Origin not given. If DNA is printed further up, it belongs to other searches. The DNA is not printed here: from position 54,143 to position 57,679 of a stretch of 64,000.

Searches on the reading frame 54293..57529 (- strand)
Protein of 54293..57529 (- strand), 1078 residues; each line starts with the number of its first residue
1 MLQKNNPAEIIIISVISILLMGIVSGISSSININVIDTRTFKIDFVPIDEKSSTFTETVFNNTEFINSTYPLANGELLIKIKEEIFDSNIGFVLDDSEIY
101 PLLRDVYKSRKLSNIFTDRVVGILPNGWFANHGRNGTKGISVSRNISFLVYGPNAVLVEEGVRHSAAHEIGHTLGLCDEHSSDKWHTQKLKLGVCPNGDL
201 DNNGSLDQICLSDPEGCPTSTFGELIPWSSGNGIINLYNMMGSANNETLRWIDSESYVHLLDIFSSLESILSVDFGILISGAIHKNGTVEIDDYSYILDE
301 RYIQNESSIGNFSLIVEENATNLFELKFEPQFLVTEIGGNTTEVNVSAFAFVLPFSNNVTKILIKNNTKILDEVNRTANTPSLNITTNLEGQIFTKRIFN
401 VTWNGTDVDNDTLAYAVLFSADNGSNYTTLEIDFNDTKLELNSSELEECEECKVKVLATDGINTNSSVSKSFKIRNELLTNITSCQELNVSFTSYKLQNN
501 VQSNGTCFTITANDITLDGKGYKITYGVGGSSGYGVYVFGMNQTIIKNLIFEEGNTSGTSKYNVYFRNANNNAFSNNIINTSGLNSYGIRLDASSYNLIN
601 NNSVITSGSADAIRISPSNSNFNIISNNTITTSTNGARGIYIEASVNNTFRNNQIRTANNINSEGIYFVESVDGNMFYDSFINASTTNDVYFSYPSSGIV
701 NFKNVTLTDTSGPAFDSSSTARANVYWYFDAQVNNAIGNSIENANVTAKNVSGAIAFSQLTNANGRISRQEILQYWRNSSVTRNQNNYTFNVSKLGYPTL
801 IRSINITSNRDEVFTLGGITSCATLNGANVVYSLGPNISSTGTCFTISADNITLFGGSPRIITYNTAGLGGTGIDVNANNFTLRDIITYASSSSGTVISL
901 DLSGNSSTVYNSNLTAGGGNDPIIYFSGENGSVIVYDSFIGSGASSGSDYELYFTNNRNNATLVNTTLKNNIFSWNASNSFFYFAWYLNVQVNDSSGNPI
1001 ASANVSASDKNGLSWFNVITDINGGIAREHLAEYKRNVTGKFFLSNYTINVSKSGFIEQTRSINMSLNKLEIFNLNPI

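Call 75: search_protein_families(library=pfam, proteins=[window:54293-57529:-], max_evalue=0.001)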
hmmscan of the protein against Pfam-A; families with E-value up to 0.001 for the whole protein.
window:54293-57529:- (1078 aa): 2 families
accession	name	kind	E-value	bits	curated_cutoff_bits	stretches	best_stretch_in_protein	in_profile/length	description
PF13620.12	CarboxypepD_reg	-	1e-09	39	32.3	0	989-1064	3-68/82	Carboxypeptidase regulatory-like domain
PF13229.12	Beta_helix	-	3.9e-07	30.3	25.9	1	527-681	21-157/158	Right handed beta helix region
